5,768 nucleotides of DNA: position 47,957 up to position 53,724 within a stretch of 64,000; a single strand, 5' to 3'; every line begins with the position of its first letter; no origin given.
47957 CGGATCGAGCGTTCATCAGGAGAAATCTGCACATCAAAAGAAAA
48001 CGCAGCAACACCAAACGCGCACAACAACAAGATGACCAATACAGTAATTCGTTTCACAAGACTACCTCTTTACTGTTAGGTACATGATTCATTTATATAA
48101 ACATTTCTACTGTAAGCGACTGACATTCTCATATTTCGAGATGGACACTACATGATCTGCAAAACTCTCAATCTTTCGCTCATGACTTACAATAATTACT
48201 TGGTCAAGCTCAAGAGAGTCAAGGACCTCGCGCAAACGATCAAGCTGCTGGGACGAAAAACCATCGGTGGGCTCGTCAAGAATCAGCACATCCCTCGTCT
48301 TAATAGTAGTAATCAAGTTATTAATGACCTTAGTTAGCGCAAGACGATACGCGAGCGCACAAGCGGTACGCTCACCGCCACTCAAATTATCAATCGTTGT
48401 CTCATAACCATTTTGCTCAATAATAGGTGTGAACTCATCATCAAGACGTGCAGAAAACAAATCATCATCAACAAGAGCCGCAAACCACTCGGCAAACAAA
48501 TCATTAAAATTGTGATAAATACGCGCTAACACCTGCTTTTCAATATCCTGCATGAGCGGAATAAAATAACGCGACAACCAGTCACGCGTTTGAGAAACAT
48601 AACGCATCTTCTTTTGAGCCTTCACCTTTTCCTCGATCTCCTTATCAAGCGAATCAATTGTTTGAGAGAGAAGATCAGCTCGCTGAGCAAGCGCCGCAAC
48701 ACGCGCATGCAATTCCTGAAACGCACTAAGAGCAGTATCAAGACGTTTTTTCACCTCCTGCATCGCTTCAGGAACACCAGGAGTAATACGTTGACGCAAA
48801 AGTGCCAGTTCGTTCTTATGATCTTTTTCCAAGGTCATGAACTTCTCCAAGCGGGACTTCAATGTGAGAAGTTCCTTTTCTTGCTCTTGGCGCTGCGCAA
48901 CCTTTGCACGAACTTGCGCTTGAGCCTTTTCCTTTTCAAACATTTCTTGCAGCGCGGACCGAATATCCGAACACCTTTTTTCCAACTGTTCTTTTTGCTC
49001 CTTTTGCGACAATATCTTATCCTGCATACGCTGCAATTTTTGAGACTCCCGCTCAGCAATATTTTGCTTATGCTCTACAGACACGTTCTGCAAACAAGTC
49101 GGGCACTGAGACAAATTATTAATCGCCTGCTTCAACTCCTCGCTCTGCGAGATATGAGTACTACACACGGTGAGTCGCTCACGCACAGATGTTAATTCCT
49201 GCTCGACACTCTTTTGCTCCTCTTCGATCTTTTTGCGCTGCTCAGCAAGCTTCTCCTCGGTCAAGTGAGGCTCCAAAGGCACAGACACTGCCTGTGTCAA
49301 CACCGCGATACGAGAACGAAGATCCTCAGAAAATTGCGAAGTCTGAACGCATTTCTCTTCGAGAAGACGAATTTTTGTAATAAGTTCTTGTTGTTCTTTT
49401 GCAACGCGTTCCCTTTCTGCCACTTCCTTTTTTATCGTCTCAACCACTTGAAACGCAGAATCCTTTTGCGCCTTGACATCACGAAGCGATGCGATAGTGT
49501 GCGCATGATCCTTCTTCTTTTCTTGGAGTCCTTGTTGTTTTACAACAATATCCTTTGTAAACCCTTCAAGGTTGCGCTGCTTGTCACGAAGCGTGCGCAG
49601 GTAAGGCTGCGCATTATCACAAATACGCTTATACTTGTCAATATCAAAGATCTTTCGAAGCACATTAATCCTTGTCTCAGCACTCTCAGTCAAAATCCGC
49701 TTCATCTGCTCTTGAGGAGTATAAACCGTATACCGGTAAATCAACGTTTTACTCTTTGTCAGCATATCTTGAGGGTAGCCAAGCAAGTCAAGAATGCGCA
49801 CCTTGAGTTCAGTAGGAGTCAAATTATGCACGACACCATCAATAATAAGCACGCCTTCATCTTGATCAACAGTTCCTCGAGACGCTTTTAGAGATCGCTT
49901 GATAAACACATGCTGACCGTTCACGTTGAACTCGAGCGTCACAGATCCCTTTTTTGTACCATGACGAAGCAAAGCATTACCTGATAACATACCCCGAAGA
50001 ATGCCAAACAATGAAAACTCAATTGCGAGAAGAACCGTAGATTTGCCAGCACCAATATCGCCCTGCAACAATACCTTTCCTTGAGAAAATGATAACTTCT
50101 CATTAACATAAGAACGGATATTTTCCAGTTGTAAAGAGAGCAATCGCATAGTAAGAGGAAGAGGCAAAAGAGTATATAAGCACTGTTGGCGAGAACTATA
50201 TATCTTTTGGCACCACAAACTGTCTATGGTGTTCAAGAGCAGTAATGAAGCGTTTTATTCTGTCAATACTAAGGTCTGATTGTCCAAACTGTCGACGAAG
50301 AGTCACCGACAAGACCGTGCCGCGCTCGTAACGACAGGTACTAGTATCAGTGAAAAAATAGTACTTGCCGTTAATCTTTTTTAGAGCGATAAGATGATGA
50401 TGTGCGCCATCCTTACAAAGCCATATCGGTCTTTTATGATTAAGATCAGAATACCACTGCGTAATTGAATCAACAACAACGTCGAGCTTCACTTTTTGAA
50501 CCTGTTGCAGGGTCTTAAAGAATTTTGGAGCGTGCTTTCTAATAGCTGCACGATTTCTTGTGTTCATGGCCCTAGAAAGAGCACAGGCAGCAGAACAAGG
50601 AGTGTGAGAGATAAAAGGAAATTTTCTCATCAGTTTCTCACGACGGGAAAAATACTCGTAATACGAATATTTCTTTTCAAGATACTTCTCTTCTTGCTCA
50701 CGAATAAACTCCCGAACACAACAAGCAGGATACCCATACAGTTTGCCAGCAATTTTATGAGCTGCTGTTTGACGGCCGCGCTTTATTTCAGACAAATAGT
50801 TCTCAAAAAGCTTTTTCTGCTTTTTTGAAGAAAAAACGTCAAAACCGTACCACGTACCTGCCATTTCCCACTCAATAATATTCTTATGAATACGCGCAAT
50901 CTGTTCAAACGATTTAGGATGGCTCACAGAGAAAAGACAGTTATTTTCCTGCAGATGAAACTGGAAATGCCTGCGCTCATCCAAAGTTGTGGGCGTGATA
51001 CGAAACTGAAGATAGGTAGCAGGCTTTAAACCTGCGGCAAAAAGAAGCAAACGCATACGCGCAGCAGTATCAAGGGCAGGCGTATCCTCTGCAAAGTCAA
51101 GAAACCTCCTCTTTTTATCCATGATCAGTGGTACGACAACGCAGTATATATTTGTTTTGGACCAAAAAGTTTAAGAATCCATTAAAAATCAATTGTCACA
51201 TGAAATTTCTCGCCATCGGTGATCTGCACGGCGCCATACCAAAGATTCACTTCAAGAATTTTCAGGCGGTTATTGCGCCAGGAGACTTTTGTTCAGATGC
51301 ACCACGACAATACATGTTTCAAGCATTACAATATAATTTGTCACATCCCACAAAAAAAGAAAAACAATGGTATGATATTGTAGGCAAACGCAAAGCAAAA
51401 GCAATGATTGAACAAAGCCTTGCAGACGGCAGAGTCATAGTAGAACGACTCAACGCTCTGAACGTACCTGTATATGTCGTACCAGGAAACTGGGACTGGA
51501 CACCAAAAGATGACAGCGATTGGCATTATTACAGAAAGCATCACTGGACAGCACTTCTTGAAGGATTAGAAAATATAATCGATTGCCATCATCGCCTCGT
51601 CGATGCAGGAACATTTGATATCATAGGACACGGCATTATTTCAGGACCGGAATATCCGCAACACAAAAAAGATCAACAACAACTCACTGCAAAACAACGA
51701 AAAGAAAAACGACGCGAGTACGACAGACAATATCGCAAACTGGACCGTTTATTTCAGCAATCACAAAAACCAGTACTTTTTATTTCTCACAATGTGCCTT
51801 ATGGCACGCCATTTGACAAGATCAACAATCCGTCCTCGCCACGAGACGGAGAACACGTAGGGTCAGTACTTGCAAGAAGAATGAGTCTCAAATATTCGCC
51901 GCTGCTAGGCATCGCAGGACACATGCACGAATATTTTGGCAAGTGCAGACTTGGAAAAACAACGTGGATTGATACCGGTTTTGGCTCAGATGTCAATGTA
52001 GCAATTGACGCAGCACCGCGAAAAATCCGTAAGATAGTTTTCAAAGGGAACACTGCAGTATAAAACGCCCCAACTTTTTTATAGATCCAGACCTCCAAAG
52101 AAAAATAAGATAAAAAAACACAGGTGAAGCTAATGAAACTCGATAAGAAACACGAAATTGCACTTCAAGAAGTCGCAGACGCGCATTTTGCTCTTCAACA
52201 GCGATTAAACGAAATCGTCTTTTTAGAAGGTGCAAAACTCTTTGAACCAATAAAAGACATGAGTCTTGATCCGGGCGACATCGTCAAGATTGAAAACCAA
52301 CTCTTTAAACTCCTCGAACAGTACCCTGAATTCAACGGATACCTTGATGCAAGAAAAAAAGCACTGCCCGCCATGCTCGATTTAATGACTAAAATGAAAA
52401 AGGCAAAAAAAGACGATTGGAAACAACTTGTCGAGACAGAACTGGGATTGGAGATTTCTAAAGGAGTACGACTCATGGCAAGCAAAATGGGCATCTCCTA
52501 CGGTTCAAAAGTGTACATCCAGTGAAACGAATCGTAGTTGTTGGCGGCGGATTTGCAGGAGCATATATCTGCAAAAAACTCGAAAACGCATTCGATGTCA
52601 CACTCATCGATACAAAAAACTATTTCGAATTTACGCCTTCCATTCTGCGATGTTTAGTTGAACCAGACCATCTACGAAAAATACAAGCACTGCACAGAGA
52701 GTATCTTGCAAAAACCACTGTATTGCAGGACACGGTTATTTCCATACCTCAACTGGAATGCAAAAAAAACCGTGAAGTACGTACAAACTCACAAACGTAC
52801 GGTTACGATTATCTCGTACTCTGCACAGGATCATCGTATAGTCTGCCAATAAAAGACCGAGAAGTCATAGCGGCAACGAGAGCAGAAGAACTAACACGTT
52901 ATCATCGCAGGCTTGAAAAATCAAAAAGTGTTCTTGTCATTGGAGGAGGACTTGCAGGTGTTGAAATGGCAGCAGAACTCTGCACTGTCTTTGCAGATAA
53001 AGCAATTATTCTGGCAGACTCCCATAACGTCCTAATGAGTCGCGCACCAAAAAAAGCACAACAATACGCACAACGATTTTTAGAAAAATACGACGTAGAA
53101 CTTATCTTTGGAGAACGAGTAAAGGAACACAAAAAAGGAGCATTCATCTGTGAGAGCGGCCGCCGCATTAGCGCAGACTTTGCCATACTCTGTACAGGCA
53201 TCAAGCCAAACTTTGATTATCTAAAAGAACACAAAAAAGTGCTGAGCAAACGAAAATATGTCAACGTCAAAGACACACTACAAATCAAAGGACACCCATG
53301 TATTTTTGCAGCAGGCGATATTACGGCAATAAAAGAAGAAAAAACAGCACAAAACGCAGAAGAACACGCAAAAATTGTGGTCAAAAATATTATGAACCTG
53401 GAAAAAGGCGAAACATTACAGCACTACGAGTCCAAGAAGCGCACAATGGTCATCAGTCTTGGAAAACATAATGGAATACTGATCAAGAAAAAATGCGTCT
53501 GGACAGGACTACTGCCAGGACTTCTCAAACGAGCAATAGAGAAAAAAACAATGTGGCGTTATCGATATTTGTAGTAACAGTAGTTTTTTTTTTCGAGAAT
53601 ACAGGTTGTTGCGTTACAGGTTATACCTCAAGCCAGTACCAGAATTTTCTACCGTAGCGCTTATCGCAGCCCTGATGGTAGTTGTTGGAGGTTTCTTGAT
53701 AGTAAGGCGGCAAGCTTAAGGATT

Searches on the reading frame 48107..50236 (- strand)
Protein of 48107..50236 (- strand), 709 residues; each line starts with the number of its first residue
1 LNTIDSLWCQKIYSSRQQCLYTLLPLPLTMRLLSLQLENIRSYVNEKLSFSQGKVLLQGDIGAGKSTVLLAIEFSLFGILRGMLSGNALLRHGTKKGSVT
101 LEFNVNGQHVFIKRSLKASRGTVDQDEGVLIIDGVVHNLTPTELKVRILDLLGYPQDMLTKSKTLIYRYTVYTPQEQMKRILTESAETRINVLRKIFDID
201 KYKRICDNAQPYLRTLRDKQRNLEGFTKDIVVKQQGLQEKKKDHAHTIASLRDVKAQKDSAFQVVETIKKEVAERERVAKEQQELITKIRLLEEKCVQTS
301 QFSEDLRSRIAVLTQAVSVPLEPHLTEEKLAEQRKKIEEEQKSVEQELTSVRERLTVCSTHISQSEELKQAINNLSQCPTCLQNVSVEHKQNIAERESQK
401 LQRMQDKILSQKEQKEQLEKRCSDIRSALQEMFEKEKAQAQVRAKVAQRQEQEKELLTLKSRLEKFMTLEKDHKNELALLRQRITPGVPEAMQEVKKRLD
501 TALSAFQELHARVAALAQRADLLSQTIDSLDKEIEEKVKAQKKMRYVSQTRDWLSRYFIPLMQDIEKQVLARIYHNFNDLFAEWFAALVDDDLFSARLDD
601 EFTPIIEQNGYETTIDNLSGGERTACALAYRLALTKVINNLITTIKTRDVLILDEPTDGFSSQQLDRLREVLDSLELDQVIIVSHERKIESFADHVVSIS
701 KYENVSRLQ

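Call 91: search_protein_families(library=pfam, proteins=[window:48107-50236:-], max_evalue=0.001)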
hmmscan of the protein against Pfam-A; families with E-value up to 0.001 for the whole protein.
window:48107-50236:- (709 aa): 4 families
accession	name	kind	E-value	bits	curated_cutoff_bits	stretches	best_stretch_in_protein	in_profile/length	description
PF13476.12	AAA_23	-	1.5e-11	45.7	27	1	34-349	1-194/201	AAA domain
PF02463.25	SMC_N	-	2.8e-10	40.4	40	1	34-704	4-216/220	RecF/RecN/SMC N terminal domain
PF13304.12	AAA_21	-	3.3e-06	27.8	27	1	572-685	168-298/304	AAA domain, putative AbiEii toxin, Type IV TA system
PF13555.12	AAA_29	-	0.00012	22.1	27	1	32-74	1-44/61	P-loop containing region of AAA domain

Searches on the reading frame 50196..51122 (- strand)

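Call 91: search_protein_families(library=pfam, proteins=[window:50196-51122:-], max_evalue=0.001)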
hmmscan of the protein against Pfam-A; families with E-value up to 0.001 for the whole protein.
window:50196-51122:- (308 aa): 1 family
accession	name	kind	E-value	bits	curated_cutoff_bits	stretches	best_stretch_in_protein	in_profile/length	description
PF04467.17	DUF483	-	0.00022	21.7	25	1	119-188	33-100/122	Protein of unknown function (DUF483)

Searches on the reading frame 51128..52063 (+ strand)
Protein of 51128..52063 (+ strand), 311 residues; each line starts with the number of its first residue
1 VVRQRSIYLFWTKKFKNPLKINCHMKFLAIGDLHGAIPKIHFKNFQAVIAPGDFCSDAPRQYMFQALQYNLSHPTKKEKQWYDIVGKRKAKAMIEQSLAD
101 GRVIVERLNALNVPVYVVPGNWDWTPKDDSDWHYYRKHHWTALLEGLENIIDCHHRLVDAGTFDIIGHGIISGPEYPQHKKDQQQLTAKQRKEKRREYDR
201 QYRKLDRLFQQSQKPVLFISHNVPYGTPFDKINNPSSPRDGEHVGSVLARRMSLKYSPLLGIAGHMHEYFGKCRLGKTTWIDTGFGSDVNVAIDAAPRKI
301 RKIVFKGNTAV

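Call 91: search_protein_families(library=pfam, proteins=[window:51128-52063:+], max_evalue=0.001)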
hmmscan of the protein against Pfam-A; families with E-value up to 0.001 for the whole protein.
window:51128-52063:+ (311 aa): 1 family
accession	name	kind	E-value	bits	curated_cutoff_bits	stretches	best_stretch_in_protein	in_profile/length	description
PF00149.33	Metallophos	-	1.1e-06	29.7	21.5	1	25-269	1-191/191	Calcineurin-like phosphoesterase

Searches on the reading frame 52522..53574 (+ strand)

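Call 91: search_protein_families(library=pfam, proteins=[window:52522-53574:+], max_evalue=0.001)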
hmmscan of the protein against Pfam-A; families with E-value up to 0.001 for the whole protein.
window:52522-53574:+ (350 aa): 11 families
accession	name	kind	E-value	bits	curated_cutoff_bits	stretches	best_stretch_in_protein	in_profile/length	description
PF07992.20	Pyr_redox_2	-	3.3e-39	135.5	26.1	1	3-283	2-291/291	Pyridine nucleotide-disulphide oxidoreductase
PF13738.12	Pyr_redox_3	-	1.1e-11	45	30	1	81-265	111-305/305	Pyridine nucleotide-disulphide oxidoreductase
PF00070.33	Pyr_redox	-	4.1e-11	43.7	22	1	136-205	1-68/82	Pyridine nucleotide-disulphide oxidoreductase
PF13454.12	NAD_binding_9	-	6.3e-08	33.2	21.8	0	139-181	2-46/155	FAD-NAD(P)-binding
PF01266.30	DAO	-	1e-06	29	27.9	0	3-32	1-31/353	FAD dependent oxidoreductase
PF13450.12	NAD_binding_8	-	1.9e-06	28.5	21.9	0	6-33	1-29/68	NAD(P)-binding Rossmann-like domain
PF13434.12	Lys_Orn_oxgnase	-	2.5e-06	27.3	21.3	1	86-164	139-218/339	L-lysine 6-monooxygenase/L-ornithine 5-monooxygenase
PF06690.17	HcgC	-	8.9e-06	25.9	31.4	0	2-34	44-76/248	FeGP cofactor biosynthesis protein, methyltransferase HcgC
PF01134.28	GIDA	-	1.7e-05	24.5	22.1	0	137-154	2-19/391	Glucose inhibited division protein A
PF13241.12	NAD_binding_7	-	5.2e-05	24.2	22.1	0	2-52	8-46/104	Putative NAD(P)-binding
PF05834.18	Lycopene_cycl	-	0.00017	21.2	23.4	0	137-164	2-29/380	Lycopene cyclase protein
